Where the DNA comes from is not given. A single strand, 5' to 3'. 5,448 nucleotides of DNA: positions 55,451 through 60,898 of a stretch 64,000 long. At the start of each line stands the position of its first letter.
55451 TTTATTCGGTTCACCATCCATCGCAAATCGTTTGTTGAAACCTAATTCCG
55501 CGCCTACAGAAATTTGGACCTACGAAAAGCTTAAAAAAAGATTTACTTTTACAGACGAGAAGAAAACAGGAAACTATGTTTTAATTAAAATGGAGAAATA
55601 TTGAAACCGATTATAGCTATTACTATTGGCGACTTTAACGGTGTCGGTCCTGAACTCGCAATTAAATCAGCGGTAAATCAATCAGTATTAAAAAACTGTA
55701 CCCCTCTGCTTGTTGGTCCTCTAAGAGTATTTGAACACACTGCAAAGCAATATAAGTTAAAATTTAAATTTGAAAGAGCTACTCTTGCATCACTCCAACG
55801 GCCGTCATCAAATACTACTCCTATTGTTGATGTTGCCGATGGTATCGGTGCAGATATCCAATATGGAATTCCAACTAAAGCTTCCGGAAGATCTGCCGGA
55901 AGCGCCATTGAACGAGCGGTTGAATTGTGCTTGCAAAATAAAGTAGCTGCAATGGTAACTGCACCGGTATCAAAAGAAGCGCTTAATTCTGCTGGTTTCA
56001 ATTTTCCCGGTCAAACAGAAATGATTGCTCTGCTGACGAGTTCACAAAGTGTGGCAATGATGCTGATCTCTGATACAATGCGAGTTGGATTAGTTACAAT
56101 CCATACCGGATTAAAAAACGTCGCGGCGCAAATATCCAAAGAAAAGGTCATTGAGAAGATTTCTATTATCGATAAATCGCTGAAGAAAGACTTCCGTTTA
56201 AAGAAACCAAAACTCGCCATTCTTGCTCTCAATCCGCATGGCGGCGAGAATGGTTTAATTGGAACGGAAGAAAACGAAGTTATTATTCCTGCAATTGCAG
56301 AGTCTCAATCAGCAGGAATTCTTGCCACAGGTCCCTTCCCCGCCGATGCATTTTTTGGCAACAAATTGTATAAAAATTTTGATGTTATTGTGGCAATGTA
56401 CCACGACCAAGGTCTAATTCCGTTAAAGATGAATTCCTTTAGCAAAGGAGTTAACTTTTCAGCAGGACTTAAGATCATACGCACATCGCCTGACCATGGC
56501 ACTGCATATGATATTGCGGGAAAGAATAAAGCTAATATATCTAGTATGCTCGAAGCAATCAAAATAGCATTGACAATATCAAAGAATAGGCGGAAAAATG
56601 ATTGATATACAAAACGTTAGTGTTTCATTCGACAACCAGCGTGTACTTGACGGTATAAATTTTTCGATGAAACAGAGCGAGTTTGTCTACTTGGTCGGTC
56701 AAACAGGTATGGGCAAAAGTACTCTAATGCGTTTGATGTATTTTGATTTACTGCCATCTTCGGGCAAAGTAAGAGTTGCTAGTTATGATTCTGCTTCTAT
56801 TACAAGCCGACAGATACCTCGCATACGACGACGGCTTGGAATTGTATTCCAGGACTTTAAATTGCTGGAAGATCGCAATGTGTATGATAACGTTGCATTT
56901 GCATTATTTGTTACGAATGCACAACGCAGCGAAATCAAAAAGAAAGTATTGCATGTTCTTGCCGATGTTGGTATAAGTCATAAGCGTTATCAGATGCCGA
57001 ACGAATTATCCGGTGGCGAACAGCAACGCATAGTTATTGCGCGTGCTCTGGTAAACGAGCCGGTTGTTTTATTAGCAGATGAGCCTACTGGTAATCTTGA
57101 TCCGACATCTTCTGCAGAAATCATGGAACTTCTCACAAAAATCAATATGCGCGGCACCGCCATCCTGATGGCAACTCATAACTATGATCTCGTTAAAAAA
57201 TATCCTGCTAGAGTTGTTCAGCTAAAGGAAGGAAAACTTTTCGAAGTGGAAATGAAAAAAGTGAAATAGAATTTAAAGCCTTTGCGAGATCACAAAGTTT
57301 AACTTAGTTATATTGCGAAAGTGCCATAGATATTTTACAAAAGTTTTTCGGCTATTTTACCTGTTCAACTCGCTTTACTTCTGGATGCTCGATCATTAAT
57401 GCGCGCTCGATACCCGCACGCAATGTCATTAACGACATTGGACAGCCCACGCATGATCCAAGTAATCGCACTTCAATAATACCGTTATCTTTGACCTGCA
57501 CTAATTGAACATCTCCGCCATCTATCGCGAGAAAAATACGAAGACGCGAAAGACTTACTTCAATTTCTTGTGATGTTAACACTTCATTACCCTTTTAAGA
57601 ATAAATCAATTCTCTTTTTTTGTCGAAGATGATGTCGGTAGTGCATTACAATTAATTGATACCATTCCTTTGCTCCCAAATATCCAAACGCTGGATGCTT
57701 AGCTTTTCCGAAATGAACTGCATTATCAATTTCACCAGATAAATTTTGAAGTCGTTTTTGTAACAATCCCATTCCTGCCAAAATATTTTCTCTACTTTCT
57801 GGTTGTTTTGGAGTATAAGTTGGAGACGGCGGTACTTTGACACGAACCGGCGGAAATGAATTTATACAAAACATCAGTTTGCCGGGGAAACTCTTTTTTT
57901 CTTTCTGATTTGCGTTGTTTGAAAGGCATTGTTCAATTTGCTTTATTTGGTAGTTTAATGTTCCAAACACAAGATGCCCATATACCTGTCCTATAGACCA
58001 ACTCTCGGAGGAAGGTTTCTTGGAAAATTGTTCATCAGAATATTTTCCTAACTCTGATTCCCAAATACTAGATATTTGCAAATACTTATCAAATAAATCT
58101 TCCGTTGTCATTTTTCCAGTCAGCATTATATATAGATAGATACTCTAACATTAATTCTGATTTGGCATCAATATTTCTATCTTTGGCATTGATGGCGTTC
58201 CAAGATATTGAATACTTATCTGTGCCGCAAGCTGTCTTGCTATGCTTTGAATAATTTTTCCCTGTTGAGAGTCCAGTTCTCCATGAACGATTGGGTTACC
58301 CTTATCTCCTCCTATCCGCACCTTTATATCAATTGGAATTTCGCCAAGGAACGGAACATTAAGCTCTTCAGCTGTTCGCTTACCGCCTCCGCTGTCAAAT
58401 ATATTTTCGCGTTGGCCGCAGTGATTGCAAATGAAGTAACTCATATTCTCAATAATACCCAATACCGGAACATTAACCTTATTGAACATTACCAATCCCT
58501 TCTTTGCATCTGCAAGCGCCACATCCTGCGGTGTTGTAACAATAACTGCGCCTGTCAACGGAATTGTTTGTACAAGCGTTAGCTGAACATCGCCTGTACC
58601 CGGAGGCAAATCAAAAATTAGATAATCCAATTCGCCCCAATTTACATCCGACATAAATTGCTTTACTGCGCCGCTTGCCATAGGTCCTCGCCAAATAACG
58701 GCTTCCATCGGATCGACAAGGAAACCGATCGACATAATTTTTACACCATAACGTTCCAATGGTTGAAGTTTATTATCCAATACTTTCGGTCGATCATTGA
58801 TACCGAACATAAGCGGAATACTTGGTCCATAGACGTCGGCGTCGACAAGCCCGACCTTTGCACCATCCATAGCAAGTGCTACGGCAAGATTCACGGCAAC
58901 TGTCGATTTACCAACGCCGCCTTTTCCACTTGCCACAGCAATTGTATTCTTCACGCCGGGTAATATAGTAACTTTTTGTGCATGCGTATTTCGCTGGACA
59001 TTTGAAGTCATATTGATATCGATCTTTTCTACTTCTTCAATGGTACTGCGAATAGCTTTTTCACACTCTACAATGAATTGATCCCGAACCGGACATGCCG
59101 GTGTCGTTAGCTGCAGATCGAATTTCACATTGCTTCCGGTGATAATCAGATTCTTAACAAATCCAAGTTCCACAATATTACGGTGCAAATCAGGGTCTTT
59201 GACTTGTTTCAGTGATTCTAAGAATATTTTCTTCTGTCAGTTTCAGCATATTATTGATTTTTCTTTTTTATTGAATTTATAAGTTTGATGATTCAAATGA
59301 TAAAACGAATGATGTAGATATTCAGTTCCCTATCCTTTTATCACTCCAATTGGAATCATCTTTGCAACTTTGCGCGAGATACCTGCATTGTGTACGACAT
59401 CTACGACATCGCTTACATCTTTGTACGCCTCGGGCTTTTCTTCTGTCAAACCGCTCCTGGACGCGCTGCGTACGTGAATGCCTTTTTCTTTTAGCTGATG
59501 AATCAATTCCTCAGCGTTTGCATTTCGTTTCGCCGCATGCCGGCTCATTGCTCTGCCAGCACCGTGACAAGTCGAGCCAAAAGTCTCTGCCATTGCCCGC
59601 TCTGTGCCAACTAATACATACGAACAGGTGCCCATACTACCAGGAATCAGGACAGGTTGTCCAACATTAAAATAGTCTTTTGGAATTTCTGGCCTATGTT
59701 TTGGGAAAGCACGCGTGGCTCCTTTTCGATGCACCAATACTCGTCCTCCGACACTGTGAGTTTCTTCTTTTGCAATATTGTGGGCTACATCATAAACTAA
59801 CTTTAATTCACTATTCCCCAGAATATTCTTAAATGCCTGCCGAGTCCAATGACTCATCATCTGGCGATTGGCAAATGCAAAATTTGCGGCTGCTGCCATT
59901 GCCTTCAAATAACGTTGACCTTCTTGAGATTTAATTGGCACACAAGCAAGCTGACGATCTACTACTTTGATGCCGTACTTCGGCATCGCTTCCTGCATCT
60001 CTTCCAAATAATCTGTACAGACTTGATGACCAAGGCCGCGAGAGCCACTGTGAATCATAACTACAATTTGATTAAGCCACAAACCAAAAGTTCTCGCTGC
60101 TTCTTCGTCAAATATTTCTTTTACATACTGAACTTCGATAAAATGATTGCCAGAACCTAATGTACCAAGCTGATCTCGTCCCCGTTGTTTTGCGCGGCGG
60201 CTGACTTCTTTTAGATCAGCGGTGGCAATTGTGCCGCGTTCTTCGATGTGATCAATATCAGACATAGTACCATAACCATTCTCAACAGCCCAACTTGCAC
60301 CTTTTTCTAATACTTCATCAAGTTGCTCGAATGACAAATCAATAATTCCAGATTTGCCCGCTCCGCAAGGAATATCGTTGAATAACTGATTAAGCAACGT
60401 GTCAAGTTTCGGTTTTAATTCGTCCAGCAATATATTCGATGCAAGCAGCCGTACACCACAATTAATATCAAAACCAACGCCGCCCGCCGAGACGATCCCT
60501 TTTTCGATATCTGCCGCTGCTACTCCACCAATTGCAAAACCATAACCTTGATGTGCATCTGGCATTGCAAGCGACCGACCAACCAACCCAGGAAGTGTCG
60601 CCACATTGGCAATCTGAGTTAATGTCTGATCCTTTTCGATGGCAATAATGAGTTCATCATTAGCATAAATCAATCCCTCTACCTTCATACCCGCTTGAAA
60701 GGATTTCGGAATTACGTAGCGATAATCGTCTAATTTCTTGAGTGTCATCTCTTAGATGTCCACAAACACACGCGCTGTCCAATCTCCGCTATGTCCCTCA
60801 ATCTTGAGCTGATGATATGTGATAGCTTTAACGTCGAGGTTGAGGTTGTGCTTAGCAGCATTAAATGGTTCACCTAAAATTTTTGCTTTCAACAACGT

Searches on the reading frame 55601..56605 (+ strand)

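Call 85: search_protein_families(library=ncbifam, proteins=[window:55601-56605:+], max_evalue=0.00001)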
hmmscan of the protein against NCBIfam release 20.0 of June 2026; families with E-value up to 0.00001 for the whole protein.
window:55601-56605:+ (334 aa): 7 families
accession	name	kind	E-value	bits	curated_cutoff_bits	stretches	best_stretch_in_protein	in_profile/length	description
TIGR00557.1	pdxA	equivalog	1e-110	370.1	290.35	1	5-326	2-319/320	4-hydroxythreonine-4-phosphate dehydrogenase PdxA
NF003699.0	PRK05312.1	equivalog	1.1e-95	320.8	378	1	3-332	5-338/340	4-hydroxythreonine-4-phosphate dehydrogenase PdxA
NF002992.0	PRK03743.1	equivalog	2.2e-87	293.4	470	1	2-329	4-330/333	4-hydroxythreonine-4-phosphate dehydrogenase PdxA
NF002520.0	PRK01909.1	equivalog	5.1e-80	269.2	476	1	4-332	7-328/329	4-hydroxythreonine-4-phosphate dehydrogenase PdxA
NF002744.0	PRK02746.1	equivalog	5e-79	265.9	425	1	3-332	10-345/346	4-hydroxythreonine-4-phosphate dehydrogenase PdxA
NF002891.0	PRK03371.1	equivalog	8.5e-73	245.4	583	1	2-326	2-325/326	D-threonate 4-phosphate dehydrogenase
NF003040.0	PRK03946.1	equivalog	2e-63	214.6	376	1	4-328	3-305/307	4-hydroxythreonine-4-phosphate dehydrogenase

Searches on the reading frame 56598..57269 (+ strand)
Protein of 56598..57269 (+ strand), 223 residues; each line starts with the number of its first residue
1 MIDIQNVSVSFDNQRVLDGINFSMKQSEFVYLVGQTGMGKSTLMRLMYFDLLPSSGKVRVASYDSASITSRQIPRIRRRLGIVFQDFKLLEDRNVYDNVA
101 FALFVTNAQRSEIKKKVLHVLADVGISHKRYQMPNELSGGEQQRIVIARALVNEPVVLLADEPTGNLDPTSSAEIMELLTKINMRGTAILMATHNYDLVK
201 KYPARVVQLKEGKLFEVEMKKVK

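Call 85: search_protein_families(library=ncbifam, proteins=[window:56598-57269:+], max_evalue=0.00001)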
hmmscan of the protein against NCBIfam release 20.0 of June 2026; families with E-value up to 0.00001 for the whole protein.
window:56598-57269:+ (223 aa): 187 families (the best 25 are shown)
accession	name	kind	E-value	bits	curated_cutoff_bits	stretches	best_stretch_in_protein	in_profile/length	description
TIGR02673.1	FtsE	equivalog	3.5e-79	265.4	264.85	1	1-213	1-214/214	cell division ATP-binding protein FtsE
TIGR03608.1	L_ocin_972_ABC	subfamily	7.3e-52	175.8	254.85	1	4-207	1-204/206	putative bacteriocin export ABC transporter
TIGR02211.1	LolD_lipo_ex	equivalog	1.2e-51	175.4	307.75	1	13-215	17-220/221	lipoprotein-releasing ABC transporter ATP-binding protein LolD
TIGR02315.1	ABC_phnC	equivalog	4.4e-50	170.4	266.1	1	1-215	1-225/243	phosphonate ABC transporter ATP-binding protein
NF038007.1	ABC_ATP_DarD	equivalog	4.4e-49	166.9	375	1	13-214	17-218/218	darobactin export ABC transporter ATP-binding protein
TIGR02314.1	ABC_MetN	equivalog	9.4e-49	166.2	499.7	1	1-217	1-222/343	methionine ABC transporter ATP-binding protein MetN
NF008639.0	PRK11629.1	equivalog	1e-45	156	360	1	15-215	24-225/234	lipoprotein-releasing ABC transporter ATP-binding protein LolD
TIGR04521.1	ECF_ATPase_2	equivalog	6.2e-45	153.4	330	1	7-217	6-226/279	energy-coupling factor transporter ATPase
TIGR04520.1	ECF_ATPase_1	equivalog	3.6e-44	151.2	315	1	2-216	1-216/269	energy-coupling factor transporter ATPase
TIGR02982.1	heterocyst_DevA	subfamily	4.9e-43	147.2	295.8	1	3-214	3-219/220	ABC exporter ATP-binding subunit, DevA family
NF007027.0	PRK09493.1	equivalog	1.9e-42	145.3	379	1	1-215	1-215/240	glutamine ABC transporter ATP-binding protein GlnQ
NF043075.1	MMSYN1_0197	equivalog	2.1e-42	145.3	550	1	1-215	2-212/341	spermidine/putrescine ABC transporter ATP-binding protein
NF008428.0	PRK11264.1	equivalog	1.6e-41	142.2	406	1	1-217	3-225/250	L-cystine ABC transporter ATP-binding protein TcyN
NF007826.0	PRK10535.1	equivalog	3.3e-41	141.3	966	1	13-216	20-223/648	macrolide ABC transporter ATP-binding protein/permease MacB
NF040840.2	tungstate_WtpC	equivalog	7.1e-41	140.6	440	1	1-218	1-213/347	tungstate ABC transporter ATP-binding protein WtpC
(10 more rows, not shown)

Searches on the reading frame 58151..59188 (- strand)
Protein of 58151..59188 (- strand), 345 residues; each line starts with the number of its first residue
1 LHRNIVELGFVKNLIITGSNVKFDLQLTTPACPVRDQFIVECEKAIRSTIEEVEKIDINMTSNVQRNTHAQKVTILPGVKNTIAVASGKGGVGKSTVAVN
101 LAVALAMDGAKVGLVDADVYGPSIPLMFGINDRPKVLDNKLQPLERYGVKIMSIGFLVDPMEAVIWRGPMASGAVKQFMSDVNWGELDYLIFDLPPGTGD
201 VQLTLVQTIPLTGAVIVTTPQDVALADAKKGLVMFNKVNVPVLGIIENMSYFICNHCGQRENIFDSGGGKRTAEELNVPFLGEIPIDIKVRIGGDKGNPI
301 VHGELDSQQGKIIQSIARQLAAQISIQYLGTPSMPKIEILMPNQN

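Call 85: search_protein_families(library=ncbifam, proteins=[window:58151-59188:-], max_evalue=0.00001)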
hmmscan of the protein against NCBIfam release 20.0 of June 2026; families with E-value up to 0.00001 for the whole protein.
window:58151-59188:- (345 aa): 17 families
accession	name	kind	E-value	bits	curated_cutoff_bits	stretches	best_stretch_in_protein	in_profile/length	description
NF008669.0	PRK11670.1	equivalog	7.6e-107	357.4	348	1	3-327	31-356/369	iron-sulfur cluster carrier protein ApbC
NF041136.1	MrpORP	equivalog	3.9e-95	319.2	450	1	79-328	4-256/365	iron-sulfur cluster carrier protein MrpORP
TIGR01969.1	minD_arch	subfamily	2.1e-24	86.1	201.75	1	82-322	2-232/251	cell division ATPase MinD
TIGR01968.1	minD_bact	equivalog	5.6e-18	65.2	212.9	1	81-133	2-54/261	septum site-determining protein MinD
TIGR03018.1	pepcterm_TyrKin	hypoth_equivalog_domain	1.3e-11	44.2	230.65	1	78-139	33-95/207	XrtA-associated tyrosine autokinase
NF041546.1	ParA_partition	equivalog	1.5e-11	44.2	180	1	82-118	1-37/203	ParA family partition ATPase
TIGR01007.1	eps_fam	subfamily_domain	5.1e-11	42.5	108.05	1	82-248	19-188/204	polysaccharide biosynthesis tyrosine autokinase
NF047398.1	AAA_KGGVGR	domain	4e-10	40.4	90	1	81-131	3-53/190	KGGVGR-motif variant AAA ATPase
TIGR03815.1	CpaE_hom_Actino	equivalog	8.3e-09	35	154.45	1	82-134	113-165/340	septum site-determining protein Ssd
NF053622.1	ATPseBagAMYCTU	equivalog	5.8e-08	32.5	400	1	82-118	8-44/325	ATPase BagA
TIGR02016.1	BchX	equivalog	1.5e-07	31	331.2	0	83-139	3-58/296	chlorophyllide a reductase iron protein subunit X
NF008079.0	PRK10818.1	equivalog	1.8e-07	30.8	508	1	82-312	4-238/270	septum site-determining protein MinD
TIGR03371.1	cellulose_yhjQ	equivalog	4.4e-07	29.6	157.85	1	81-121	2-42/246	cellulose biosynthesis protein BcsQ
TIGR02945.1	SUF_assoc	equivalog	6.8e-07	29.6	143.4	1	4-63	21-80/99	SUF system Fe-S cluster assembly protein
NF033200.1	F430_CfbC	exception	1.8e-06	27.5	402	0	87-124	6-43/260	Ni-sirohydrochlorin a,c-diamide reductive cyclase ATP-dependent reductase subunit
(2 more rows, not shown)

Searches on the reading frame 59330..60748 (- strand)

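Call 85: search_protein_families(library=ncbifam, proteins=[window:59330-60748:-], max_evalue=0.00001)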
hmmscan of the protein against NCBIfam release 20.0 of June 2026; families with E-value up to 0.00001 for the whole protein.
window:59330-60748:- (472 aa): 4 families
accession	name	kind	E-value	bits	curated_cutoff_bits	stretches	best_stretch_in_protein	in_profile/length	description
NF038162.1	RtcB_rel_intein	exception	2.5e-214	714.2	1150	2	96-472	578-961/961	intein-containing RtcB family protein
NF007153.0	PRK09588.1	equivalog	1e-52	179.4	407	1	161-469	99-370/379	RNA ligase RtcB family protein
TIGR03073.1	release_rtcB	hypoth_equivalog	8.4e-44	150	271.8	2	172-466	96-356/356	RNA ligase RtcB family protein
NF052663.1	RtcB_rel_intein2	exception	6e-37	127.8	1050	1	179-450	366-606/626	intein-containing RctB family protein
